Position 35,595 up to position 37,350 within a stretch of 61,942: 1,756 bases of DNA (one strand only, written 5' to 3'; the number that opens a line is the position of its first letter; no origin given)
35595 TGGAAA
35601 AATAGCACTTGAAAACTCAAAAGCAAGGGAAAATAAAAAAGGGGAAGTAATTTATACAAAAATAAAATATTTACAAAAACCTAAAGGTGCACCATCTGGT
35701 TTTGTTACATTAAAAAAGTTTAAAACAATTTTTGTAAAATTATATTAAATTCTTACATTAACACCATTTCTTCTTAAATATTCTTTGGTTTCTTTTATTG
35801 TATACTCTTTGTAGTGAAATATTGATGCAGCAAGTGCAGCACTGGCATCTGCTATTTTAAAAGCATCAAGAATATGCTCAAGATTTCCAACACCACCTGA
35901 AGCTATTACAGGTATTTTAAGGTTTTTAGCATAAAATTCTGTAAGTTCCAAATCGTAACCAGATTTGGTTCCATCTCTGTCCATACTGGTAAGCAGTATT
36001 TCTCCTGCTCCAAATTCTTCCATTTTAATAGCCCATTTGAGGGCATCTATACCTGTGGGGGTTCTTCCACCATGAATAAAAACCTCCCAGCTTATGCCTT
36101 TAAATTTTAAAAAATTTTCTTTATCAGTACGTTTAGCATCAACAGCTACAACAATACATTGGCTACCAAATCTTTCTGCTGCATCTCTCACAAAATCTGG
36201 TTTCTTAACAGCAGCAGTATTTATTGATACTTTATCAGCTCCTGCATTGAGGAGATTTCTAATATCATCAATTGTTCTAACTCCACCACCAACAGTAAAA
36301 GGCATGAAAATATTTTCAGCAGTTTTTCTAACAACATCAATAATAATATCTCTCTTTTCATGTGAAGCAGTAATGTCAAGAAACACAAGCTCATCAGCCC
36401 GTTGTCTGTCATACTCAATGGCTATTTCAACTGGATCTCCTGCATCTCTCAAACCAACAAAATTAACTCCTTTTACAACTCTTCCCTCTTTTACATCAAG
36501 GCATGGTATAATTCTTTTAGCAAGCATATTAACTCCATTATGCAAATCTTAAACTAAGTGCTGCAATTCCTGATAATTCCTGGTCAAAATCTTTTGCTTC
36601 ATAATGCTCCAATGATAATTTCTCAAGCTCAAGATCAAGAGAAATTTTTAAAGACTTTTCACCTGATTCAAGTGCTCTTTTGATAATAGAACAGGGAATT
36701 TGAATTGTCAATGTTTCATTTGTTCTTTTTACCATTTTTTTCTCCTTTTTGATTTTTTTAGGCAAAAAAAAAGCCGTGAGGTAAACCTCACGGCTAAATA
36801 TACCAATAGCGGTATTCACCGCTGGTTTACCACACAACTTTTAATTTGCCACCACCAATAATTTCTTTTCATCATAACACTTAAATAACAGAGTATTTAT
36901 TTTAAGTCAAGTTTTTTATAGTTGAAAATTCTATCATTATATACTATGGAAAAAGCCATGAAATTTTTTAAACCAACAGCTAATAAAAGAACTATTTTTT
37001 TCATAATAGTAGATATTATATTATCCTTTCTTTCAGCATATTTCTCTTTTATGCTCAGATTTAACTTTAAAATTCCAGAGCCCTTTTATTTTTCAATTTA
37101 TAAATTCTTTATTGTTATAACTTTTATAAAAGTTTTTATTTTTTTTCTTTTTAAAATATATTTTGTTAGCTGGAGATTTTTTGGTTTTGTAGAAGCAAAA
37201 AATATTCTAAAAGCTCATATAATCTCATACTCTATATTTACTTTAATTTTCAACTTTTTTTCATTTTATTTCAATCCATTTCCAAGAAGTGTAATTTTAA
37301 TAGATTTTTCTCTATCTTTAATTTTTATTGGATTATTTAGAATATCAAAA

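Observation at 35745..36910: Complete tryptophan attenuator controlling an unknown small gene and hisF rather than trp genes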

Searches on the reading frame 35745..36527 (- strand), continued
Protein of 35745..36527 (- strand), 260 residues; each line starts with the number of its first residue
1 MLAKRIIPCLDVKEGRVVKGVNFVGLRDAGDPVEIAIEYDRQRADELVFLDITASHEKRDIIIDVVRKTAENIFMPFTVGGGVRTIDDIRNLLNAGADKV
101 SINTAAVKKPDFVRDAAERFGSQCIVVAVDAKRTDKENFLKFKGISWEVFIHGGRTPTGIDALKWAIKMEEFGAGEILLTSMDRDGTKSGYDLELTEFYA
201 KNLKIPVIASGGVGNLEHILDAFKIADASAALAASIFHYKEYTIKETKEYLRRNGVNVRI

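Call 22: find_encoding_contigs(protein=P0005, flank=3000, max_places=3)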
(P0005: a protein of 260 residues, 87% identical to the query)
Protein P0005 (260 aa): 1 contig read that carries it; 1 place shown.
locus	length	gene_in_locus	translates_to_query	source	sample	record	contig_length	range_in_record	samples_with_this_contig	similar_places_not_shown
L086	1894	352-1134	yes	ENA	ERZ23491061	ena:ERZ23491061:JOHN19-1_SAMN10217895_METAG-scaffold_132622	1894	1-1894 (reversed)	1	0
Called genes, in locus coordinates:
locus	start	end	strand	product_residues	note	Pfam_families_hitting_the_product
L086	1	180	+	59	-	?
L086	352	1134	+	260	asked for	PF00977:His_biosynth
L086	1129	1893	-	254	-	?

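Call 23: find_encoding_contigs(protein=P0010, flank=3000, max_places=3)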
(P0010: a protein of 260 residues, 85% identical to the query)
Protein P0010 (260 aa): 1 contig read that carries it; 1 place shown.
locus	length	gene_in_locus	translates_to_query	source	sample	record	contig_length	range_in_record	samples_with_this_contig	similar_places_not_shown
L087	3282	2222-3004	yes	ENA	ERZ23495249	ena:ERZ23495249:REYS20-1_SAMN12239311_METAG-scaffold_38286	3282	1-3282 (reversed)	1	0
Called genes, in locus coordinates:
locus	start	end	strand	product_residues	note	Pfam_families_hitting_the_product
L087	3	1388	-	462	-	?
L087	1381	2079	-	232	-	PF18306:LDcluster4, PF03641:Lysine_decarbox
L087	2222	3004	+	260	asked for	PF00977:His_biosynth, PF02581:TMP-TENI (faint), PF01207:Dus (faint), PF04309:G3P_antiterm (faint)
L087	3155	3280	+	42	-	?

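Call 61: list_cluster_members(proteins=[P0003, P0004, P0008, P0012, P0015, P0017, P0020, P0122, P0124, P0125])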
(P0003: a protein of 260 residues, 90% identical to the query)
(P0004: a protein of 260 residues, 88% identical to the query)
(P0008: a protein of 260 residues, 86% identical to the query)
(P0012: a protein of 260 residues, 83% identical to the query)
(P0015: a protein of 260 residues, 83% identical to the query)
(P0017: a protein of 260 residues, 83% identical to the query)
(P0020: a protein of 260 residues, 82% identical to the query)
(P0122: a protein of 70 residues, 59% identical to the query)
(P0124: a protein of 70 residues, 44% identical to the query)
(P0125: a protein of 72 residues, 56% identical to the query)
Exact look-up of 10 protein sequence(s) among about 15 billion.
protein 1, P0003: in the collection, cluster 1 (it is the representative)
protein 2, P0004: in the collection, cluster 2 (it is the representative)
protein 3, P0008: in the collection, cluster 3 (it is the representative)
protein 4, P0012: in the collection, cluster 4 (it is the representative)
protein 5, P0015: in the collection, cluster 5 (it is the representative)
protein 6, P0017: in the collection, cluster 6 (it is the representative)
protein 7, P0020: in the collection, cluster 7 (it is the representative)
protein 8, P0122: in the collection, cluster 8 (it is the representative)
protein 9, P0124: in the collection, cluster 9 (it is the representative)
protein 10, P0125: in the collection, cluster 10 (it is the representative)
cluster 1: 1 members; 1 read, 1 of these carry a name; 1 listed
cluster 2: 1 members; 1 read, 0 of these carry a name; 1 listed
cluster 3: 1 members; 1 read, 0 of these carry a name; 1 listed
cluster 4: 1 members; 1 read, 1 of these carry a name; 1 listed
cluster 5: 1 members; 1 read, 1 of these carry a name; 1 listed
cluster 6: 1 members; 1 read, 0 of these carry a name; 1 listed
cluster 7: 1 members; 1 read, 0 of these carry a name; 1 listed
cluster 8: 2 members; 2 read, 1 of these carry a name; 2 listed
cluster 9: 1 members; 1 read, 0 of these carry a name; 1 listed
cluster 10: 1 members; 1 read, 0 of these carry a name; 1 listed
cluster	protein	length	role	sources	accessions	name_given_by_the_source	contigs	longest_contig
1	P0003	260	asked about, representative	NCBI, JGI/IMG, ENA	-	cyclase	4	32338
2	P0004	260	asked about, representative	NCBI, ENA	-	-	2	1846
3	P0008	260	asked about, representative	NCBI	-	-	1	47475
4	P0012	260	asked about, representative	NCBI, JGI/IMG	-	cyclase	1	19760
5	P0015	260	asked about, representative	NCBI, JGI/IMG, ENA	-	cyclase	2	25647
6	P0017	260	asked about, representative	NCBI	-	-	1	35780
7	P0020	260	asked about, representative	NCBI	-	-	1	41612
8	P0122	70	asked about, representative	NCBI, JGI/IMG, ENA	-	-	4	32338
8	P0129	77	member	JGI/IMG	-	hypothetical protein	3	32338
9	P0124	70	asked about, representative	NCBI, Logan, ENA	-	-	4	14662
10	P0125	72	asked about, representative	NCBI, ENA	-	-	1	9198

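Call 63: find_encoding_contigs(protein=P0007, flank=3000, max_places=4)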
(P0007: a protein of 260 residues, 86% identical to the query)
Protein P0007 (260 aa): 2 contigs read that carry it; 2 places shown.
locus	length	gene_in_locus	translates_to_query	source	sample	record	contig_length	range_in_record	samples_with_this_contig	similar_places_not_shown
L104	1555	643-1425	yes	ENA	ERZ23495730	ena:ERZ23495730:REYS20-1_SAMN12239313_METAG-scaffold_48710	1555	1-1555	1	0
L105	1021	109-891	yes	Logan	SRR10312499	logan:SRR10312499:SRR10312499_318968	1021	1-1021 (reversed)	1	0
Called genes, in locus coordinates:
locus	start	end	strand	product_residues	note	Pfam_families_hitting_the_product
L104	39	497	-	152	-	-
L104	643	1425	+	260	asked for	PF00977:His_biosynth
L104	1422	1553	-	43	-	?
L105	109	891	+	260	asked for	PF00977:His_biosynth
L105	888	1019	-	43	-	?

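Call 64: find_encoding_contigs(protein=P0009, flank=3000, max_places=4)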
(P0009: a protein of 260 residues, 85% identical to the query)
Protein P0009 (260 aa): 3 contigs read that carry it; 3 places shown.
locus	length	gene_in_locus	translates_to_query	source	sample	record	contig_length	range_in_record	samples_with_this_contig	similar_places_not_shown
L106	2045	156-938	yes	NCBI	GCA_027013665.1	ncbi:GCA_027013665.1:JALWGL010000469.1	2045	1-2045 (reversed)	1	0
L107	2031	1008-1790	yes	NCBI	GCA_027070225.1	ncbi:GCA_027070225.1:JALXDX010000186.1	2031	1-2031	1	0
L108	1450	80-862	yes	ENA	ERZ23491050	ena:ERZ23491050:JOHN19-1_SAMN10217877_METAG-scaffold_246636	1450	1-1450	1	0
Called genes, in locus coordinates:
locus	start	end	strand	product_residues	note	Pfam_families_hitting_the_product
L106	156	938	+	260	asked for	PF00977:His_biosynth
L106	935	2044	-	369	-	?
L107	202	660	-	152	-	-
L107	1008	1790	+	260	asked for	PF00977:His_biosynth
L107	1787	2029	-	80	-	?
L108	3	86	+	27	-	?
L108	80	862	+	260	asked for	PF00977:His_biosynth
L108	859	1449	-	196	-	?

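Call 65: find_encoding_contigs(protein=P0006, flank=3000, max_places=4)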
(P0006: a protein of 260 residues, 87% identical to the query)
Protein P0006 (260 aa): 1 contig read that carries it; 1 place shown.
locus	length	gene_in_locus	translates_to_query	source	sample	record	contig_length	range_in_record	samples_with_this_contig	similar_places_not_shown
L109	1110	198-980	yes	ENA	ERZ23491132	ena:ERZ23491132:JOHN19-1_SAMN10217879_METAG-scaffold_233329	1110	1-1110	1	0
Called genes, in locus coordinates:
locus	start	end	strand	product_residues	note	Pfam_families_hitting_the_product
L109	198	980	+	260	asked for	PF00977:His_biosynth, PF01180:DHO_dh (faint)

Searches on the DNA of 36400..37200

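Call 4: search_rna_families(source=window, start=36400, end=37200, threshold=evalue, max_evalue=10, show_alignments=3)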
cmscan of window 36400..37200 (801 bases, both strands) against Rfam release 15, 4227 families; matches with E-value up to 10: 17.
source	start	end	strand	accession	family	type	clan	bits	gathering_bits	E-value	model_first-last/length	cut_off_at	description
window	36757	36820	-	RF00519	suhB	Gene; sRNA;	CL00108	21.9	41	0.048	1-77/77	no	Makes More Granules Regulator RNA (mmgR)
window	36758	36892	-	RF00121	MicC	Gene; sRNA;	-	21.9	90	1.1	1-123/123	no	MicC RNA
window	36733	36807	-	RF01054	preQ1-II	Cis-reg; riboswitch;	-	20.9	47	0.87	1-99/99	no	PreQ1-II (pre queuosine) riboswitch aptamer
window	36697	36801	-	RF01858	RsaF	Gene; sRNA;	-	20.5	60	0.27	1-119/119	no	RNA Staph. aureus F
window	36733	36792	-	RF02980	freshwater-2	Cis-reg;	-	20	49.9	1.6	1-84/84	no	freshwater-2 RNA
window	36732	36789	-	RF02444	SpR10_sRNA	Gene; sRNA;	-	18.5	50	0.27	1-47/47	no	Streptococcus sRNA SpR10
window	36769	36842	-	RF04134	MIR7504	Gene; miRNA;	-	17.8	83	4.1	1-124/124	no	MIR7504 microRNA precursor family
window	36859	36918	-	RF02625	WsnRNA46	Gene; sRNA;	-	17.6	65.3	2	48-105/151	no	Wolbachia sRNA 46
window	36538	36613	-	RF02183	ST7-OT3_1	Gene; lncRNA;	-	17.6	50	3.7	1-79/79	no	ST7 overlapping transcript 3 conserved region 1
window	36884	36938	-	RF04134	MIR7504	Gene; miRNA;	-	16.7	83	7.4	35-89/124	no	MIR7504 microRNA precursor family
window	36692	36851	+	RF02529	SSRC8_1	Gene; sRNA;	-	16.6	80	3.5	1-150/150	no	Streptococcus sRNA SSRC8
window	36608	36669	+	RF01501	Afu_199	Gene; snRNA; snoRNA; CD-box;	-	15.4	45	5.1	1-77/77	no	A. fimigatus snoRNA Afu_199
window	36740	36876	-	RF03533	SQ1002_RNA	Gene; sRNA;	-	15.3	128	1.1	1-237/237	no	Clostridioides difficile sRNA SQ1002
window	36760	36851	-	RF04171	MIR1509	Gene; miRNA;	-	15.2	87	8.9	1-121/121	no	MIR1509 microRNA precursor family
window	36621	36790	+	RF01264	snR83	Gene; snRNA; snoRNA; HACA-box;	CL00023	14.7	75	0.84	1-308/308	no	Small nucleolar RNA snR83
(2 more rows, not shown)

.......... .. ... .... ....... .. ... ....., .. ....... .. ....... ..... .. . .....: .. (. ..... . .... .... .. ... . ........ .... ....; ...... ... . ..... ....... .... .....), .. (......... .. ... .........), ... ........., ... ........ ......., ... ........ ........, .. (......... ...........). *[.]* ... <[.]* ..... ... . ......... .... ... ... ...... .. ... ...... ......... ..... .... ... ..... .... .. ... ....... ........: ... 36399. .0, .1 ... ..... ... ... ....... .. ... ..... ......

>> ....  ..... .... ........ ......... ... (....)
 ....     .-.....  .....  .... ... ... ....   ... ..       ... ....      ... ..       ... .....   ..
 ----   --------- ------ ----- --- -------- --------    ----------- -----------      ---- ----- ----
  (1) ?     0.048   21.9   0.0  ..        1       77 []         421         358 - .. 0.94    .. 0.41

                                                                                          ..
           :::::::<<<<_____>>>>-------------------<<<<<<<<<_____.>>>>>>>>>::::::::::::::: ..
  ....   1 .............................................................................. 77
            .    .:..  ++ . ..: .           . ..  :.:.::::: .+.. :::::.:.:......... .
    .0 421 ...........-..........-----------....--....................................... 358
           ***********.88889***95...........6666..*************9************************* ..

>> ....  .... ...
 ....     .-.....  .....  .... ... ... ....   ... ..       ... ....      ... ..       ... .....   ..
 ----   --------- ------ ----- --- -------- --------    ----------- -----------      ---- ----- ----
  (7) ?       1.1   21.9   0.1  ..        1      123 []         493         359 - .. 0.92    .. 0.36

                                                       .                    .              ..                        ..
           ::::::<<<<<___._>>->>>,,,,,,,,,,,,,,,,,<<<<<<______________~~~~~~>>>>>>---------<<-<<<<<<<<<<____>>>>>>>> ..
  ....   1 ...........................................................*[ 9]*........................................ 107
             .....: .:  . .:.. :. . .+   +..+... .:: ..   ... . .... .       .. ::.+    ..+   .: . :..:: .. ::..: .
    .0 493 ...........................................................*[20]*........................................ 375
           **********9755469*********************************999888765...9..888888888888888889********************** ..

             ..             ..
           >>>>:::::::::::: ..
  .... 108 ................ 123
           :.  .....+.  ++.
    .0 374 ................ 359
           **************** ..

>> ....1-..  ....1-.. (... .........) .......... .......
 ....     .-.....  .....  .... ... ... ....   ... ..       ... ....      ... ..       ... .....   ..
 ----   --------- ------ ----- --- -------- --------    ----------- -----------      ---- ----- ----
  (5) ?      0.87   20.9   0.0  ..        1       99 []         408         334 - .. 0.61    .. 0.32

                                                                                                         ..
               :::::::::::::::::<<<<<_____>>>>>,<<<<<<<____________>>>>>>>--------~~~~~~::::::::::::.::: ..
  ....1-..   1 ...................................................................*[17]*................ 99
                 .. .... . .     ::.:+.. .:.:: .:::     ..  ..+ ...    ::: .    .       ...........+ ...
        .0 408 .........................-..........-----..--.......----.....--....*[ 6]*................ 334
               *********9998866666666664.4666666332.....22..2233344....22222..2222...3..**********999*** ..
